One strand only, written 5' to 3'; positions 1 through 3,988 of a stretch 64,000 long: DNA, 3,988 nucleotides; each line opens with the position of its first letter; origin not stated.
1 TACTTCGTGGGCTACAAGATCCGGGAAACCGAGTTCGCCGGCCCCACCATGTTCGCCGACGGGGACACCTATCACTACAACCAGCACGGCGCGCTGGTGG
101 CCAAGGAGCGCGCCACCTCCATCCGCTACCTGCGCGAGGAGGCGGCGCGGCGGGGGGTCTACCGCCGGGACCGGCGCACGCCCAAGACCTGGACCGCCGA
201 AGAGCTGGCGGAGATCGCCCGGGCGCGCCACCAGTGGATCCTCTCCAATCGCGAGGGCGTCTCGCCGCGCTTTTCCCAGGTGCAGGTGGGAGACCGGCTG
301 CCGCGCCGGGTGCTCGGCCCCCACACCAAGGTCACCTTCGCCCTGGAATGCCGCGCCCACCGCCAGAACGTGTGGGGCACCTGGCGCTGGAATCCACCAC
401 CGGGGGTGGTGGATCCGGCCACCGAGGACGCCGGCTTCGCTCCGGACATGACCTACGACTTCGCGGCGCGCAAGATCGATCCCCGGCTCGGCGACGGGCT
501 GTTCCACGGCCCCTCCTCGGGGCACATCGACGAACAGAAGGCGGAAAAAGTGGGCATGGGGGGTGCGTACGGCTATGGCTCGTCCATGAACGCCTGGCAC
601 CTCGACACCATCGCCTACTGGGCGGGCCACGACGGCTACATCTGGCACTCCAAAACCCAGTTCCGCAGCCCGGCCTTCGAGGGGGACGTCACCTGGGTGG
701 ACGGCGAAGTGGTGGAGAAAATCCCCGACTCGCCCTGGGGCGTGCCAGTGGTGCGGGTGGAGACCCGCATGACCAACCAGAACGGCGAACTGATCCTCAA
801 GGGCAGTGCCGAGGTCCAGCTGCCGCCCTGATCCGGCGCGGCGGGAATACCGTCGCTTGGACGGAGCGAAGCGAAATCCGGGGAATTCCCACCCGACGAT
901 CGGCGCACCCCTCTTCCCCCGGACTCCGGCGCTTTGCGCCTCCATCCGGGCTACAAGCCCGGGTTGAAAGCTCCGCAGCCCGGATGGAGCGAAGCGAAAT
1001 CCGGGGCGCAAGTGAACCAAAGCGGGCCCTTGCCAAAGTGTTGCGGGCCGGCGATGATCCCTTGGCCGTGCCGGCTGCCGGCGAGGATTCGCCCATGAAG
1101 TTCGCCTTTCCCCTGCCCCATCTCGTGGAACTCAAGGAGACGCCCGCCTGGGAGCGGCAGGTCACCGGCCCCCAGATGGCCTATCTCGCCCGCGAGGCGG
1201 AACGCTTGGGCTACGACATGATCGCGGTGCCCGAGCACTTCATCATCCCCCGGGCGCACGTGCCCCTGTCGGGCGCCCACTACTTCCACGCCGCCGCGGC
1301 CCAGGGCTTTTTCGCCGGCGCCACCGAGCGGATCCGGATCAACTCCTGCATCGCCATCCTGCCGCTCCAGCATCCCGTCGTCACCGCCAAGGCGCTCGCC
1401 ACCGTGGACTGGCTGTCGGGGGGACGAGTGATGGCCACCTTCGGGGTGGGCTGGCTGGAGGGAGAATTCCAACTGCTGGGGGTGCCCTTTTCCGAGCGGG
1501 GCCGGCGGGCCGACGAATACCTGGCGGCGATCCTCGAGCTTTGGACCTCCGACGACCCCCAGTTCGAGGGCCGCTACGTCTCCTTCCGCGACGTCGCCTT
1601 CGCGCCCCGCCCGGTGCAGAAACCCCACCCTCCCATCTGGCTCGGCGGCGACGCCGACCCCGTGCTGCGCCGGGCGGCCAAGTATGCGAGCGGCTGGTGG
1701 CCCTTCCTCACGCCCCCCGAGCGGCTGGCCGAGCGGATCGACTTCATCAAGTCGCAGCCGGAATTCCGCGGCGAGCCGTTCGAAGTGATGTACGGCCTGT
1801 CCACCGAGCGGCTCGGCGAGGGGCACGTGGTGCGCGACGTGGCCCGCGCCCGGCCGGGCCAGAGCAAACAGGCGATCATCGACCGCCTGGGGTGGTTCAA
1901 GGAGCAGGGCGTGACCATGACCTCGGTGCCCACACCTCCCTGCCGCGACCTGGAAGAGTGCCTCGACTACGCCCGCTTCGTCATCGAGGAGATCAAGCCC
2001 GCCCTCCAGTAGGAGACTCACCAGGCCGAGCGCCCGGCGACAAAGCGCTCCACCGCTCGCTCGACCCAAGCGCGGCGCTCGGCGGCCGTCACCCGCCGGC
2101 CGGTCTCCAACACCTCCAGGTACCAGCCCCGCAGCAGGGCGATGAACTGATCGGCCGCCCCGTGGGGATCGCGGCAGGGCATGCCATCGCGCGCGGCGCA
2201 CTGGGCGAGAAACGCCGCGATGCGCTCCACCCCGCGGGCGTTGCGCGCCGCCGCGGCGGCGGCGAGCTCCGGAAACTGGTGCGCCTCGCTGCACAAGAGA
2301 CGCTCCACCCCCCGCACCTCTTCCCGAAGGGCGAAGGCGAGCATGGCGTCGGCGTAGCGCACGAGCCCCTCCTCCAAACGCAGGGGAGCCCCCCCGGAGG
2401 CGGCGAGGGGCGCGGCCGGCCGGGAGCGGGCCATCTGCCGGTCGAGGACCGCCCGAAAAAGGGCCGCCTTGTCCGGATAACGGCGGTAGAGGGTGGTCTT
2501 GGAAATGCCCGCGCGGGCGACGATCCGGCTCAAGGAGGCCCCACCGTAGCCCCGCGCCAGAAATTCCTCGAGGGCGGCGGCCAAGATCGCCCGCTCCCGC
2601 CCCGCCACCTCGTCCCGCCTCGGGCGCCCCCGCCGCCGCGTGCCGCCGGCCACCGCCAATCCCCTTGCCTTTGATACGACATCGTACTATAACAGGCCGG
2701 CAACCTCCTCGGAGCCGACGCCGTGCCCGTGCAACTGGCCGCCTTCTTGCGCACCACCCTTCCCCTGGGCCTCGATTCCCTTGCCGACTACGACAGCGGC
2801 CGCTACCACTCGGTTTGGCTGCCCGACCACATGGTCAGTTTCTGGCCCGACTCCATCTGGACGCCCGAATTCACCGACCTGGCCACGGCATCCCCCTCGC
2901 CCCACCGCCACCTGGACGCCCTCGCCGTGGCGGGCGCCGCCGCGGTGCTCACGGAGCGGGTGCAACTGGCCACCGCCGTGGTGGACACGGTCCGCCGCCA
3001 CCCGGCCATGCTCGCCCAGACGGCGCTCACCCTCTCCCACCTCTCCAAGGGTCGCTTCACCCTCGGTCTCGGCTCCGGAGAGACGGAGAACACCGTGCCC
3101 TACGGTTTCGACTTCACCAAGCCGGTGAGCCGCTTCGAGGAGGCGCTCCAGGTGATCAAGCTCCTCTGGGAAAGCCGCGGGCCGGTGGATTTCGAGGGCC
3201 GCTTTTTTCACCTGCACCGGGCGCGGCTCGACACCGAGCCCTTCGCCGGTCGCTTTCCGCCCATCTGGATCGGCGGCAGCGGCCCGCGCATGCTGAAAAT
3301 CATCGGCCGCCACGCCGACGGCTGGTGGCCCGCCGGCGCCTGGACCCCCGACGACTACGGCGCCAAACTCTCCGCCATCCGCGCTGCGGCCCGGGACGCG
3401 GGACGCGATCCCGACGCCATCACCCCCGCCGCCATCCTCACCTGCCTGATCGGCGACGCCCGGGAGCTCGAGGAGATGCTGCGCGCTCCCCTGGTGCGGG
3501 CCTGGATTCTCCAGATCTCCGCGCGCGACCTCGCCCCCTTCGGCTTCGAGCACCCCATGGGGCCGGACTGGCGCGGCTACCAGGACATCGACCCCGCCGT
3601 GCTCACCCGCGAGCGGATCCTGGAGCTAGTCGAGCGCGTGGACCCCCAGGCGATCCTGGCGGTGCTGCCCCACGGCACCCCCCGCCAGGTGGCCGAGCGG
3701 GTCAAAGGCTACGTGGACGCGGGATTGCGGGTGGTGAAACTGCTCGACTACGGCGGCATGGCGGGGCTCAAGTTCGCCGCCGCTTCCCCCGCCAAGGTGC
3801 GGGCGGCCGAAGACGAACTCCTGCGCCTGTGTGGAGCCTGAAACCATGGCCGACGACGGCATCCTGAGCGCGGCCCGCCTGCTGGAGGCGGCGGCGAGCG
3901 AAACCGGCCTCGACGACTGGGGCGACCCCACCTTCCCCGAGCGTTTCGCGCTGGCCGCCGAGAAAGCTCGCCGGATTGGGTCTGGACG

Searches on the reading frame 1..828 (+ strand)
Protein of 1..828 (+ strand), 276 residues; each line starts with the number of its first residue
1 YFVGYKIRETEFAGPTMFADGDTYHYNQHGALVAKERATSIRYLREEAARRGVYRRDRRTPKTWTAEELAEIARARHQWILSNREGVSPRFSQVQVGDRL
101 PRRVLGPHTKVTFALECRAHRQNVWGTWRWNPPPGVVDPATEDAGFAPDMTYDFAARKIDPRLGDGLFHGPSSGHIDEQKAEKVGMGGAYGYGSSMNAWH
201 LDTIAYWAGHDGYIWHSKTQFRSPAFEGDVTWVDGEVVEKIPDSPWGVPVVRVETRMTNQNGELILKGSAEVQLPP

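Call 18: search_protein_families(library=padloc, alignment_id=A1, max_evalue=0.00001)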
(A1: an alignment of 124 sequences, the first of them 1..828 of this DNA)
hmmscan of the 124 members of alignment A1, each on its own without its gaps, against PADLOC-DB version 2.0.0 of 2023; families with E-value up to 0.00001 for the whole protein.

A. member 1, window:1-828:+ (276 aa): 0 families

B. families by the number of members that match (of 124 scanned): 12 families
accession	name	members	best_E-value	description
PDLC04140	mad8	4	1.7e-38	mads_8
PDLC04135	mad3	2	3e-100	mads_3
PDLC01078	C3a156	2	7.3e-13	oxidoreductase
PDLC02203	MzaA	1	1e-77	-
PDLC03767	RT_UG29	1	4.3e-51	DRT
PDLC03800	RTasDnaG-like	1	1.1e-42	DRT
PDLC02980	AriA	1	1.2e-11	-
PDLC03878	NsnB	1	2.8e-08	-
PDLC04242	PDC-M01A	1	1.5e-06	-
PDLC04175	HEC-01A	1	2.1e-06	-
PDLC02914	ATPase-Toprim_I-B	1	9.5e-06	-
PDLC04232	IetA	1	9.9e-06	-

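Call 19: search_protein_families(library=pfam, alignment_id=A1, max_evalue=0.00001)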
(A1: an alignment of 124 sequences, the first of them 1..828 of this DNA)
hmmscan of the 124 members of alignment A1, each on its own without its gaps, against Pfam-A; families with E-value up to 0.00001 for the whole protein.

A. member 1, window:1-828:+ (276 aa): 0 families

B. families by the number of members that match (of 124 scanned): 113 families (the first 25 are shown)
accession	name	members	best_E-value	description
PF00106.31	adh_short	3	5.2e-43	short chain dehydrogenase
PF08659.16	KR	3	7.9e-10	KR domain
PF00296.26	Bac_luciferase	2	5.6e-58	Luciferase-like monooxygenase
PF13561.12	adh_short_C2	2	4.3e-50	Enoyl-(Acyl carrier protein) reductase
PF00005.33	ABC_tran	2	4.9e-37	ABC transporter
PF00528.27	BPD_transp_1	2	1.2e-17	Binding-protein-dependent transport system inner membrane component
PF01966.28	HD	2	8.6e-14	HD domain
PF13191.12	AAA_16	2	1e-07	AAA ATPase domain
PF02233.22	PNTB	1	6.3e-178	NAD(P) transhydrogenase beta subunit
PF00814.31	TsaD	1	2.8e-99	tRNA N6-adenosine threonylcarbamoyltransferase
PF05496.18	RuvB_N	1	1.9e-81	Holliday junction DNA helicase RuvB P-loop domain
PF00348.22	polyprenyl_synt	1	3e-76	Polyprenyl synthetase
PF01018.28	GTP1_OBG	1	2.7e-63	GTP1/OBG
PF01262.27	AlaDh_PNT_C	1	2e-60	Alanine dehydrogenase/PNT, C-terminal domain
PF04546.19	Sigma70_ner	1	1.4e-56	Sigma-70, non-essential region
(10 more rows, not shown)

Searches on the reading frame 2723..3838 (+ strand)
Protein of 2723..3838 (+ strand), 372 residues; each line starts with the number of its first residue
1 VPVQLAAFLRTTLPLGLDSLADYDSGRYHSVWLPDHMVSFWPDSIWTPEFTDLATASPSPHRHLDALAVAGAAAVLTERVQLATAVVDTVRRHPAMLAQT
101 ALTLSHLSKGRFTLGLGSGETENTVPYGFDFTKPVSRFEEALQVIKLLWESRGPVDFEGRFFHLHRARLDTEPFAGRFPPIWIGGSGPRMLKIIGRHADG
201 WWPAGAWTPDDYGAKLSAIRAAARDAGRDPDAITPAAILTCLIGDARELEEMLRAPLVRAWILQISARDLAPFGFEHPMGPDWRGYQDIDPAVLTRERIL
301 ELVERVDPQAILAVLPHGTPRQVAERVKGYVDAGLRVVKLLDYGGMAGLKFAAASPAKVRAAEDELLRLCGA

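Call 72: search_protein_families(library=padloc, proteins=[window:2723-3838:+], max_evalue=0.00001)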
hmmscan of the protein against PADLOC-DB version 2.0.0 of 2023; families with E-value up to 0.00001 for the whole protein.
window:2723-3838:+ (372 aa): 1 family
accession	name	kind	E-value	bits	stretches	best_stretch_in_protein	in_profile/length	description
PDLC01078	C3a156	-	7.3e-13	46.8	1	74-225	48-189/268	oxidoreductase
